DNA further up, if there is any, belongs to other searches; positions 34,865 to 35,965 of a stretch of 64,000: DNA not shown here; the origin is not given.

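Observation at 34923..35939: Free-standing two-motif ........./HTH gene in a lower-GC islet docked on the 3' end of tRNA-Leu(CAA)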

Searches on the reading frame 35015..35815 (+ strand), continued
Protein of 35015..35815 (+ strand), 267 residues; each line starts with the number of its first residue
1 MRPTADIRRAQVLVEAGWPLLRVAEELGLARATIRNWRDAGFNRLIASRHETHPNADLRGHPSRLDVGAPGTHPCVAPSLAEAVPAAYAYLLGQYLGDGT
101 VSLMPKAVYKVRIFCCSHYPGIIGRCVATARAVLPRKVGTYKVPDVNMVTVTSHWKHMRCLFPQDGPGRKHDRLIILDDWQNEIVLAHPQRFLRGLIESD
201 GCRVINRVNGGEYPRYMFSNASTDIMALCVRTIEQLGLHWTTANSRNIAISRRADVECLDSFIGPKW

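Call 39: find_encoding_contigs(protein=P0023, flank=4000, max_places=3)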
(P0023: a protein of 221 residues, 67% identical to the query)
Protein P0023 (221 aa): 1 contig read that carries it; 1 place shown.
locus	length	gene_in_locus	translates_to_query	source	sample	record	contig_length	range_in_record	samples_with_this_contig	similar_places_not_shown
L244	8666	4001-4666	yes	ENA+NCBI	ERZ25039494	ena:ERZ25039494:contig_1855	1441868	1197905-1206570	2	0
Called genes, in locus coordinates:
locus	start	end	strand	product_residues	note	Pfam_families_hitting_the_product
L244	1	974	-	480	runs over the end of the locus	PF00476:DNA_pol_A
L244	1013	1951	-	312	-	PF02739:5_3_exonuc_N, PF01367:5_3_exonuc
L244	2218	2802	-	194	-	PF00072:Response_reg, PF03861:ANTAR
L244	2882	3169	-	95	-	-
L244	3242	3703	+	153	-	PF11303:DUF3105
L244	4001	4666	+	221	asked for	-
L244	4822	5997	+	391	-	PF00698:Acyl_transf_1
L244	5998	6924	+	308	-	PF08545:ACP_syn_III, PF08541:ACP_syn_III_C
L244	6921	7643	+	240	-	PF00106:adh_short, PF01370:Epimerase (weak), PF08659:KR, PF13561:adh_short_C2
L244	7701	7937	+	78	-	PF00550:PP-binding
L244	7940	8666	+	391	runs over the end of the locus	PF00109:ketoacyl-synt, PF00108:Thiolase_N (weak), PF02801:Ketoacyl-synt_C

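Call 51: search_dna_similar(query=window:35015-35815:+, collection=phages, mode=protein, max_evalue=0.001, max_rows=15)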
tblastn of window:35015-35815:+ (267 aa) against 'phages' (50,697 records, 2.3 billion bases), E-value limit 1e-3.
No match.

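Call 52: search_dna_similar(query=window:35015-35815:+, collection=plasmids, mode=protein, max_evalue=0.001, max_rows=15)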
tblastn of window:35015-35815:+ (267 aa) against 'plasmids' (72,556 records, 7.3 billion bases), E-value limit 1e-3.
No match.

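Call 60: search_protein_representatives(alignment_id=A1)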
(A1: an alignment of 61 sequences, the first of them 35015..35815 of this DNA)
Query: 61 sequences, 254 profile positions. Proteins with E-value up to 0.001 (for the whole library): 5738; up to 1e-10: 3007; up to 1e-30: 1159. The best 150 are listed.
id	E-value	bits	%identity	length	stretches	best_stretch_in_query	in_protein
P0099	3.2e-106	370.5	-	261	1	1-254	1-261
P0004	5.8e-106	369.7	-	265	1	1-254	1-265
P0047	2.5e-105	367.6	-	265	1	1-254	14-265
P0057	8.4e-99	346.2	-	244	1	1-254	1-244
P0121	3.9e-98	344.1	-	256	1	2-254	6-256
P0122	5.4e-98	343.6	-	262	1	1-254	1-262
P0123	5.5e-98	343.6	-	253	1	1-254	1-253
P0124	6.2e-97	340.1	-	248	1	2-254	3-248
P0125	1.2e-96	339.2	-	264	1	1-254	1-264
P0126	6.4e-96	336.8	-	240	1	1-254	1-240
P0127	1.2e-95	335.9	-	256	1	1-254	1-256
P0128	2.4e-95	334.9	-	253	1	5-254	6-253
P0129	3.0e-95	334.6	-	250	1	1-254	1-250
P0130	3.9e-95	334.2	-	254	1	8-254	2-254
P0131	8.7e-95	333.1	-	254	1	1-254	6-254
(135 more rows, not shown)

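Call 61: find_related_loci(query=window:35015-35815:+, collection=genome_contigs, flank=3000)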
Query window:35015-35815:+ (267 aa) in genome_contigs; peptide patterns used: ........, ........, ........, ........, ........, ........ (x = any residue, [..] = any of these).
42 stretches matched a pattern; 2 encode a relative of the query (tblastn E <= 1e-3); 2 distinct loci.
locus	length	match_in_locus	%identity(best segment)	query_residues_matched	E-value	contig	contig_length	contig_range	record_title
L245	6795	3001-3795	65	1-267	2e-116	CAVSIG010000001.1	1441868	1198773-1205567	MAG: uncultured Microthrixaceae bacterium isolate MFD02360.bin.2.266 genome assembly, contig: contig_1855, whole genome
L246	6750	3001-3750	66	1-267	4e-111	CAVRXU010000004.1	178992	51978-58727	MAG: uncultured Microthrixaceae bacterium isolate MFD02242.bin.1.1 genome assembly, contig: contig_37369, whole genome s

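Call 63: find_related_loci(query=A1, collection=viral_contigs, flank=4000)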
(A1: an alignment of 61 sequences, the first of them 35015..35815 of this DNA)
Query A1 (267 aa) in viral_contigs; peptide patterns used: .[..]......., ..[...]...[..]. (x = any residue, [..] = any of these).
165 stretches matched a pattern; 15 encode a relative of the query (tblastn E <= 1e-3); 15 distinct loci.
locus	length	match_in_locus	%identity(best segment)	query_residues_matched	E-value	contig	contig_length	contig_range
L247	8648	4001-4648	37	67-266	9e-37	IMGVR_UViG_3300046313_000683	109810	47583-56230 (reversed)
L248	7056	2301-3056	33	19-266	4e-36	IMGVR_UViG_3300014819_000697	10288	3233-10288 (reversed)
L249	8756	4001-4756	34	19-266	5e-36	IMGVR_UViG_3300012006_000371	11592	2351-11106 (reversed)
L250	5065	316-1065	33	21-266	4e-35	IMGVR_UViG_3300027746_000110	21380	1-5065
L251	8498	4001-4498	38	98-266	1e-26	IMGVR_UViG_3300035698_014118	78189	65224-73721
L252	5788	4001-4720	26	1-266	6e-22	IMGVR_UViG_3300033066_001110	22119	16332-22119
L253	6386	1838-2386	35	87-261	2e-21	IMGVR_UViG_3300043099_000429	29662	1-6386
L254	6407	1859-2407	35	87-261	2e-21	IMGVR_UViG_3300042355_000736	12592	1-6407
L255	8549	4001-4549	35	87-261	2e-21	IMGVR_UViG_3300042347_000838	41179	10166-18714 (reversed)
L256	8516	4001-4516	33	86-266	2e-19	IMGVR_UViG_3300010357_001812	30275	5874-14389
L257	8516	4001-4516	33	86-266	2e-19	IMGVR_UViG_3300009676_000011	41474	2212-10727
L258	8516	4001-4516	33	86-266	2e-19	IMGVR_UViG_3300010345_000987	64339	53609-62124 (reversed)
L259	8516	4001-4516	33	86-266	2e-19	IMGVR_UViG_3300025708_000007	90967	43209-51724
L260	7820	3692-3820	41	72-117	1e-5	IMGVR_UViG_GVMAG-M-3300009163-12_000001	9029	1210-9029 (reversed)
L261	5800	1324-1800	22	79-238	3e-5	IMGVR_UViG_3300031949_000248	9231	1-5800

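Call 71: search_protein_families(library=pfam, alignment_id=A1, max_evalue=0.001)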
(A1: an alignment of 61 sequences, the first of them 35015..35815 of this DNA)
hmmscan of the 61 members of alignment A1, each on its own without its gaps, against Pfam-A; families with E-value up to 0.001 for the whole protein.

A. member 1, window:35015-35815:+ (267 aa): 2 families
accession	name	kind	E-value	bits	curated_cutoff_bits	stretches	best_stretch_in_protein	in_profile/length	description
PF13384.12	HTH_23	-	0.00019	21.6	24.6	1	9-39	9-39/50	Homeodomain-like domain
PF14528.11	LAGLIDADG_3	-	0.00048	20.8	22.5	0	191-242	5-52/82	LAGLIDADG-like domain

B. families by the number of members that match (of 61 scanned): 22 families
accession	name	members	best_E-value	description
PF13384.12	HTH_23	42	1.1e-07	Homeodomain-like domain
PF14528.11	LAGLIDADG_3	29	6.3e-07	LAGLIDADG-like domain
PF13551.12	HTH_29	14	3e-07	Winged helix-turn helix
PF13518.12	HTH_28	13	3.4e-06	Helix-turn-helix domain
PF02796.21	HTH_7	8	1.4e-06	Helix-turn-helix domain of resolvase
PF08281.18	Sigma70_r4_2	7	5e-06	Sigma-70, region 4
PF01381.28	HTH_3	4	8.1e-08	Helix-turn-helix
PF09339.16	HTH_IclR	3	0.00053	IclR helix-turn-helix domain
PF13542.12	HTH_Tnp_ISL3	2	7.3e-05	Helix-turn-helix domain of transposase family ISL3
PF01527.26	HTH_Tnp_1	2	0.00011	Transposase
PF20432.4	Xre-like-HTH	2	0.00017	Antitoxin Xre-like helix-turn-helix domain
PF13936.12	HTH_38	2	0.00066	Helix-turn-helix domain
PF00196.25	GerE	1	1.5e-06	Bacterial regulatory proteins, luxR family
PF02954.25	HTH_8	1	0.00013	Bacterial regulatory protein, Fis family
PF00356.27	LacI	1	0.00036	Bacterial regulatory proteins, lacI family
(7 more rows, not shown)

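Call 72: search_protein_families(library=phrogs, proteins=[window:35015-35815:+], max_evalue=0.01)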
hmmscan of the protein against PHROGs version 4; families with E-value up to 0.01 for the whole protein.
window:35015-35815:+ (267 aa): 1 family
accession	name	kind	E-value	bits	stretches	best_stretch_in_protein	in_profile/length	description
phrog_664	-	DNA, RNA and nucleotide metabolism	0.00072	20.4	1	7-40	90-123/210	DNA binding protein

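Call 73: search_protein_families(library=padloc, proteins=[window:35015-35815:+], max_evalue=0.01)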
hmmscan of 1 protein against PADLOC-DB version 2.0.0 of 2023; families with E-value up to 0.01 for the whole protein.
window:35015-35815:+ (267 aa): 0 families
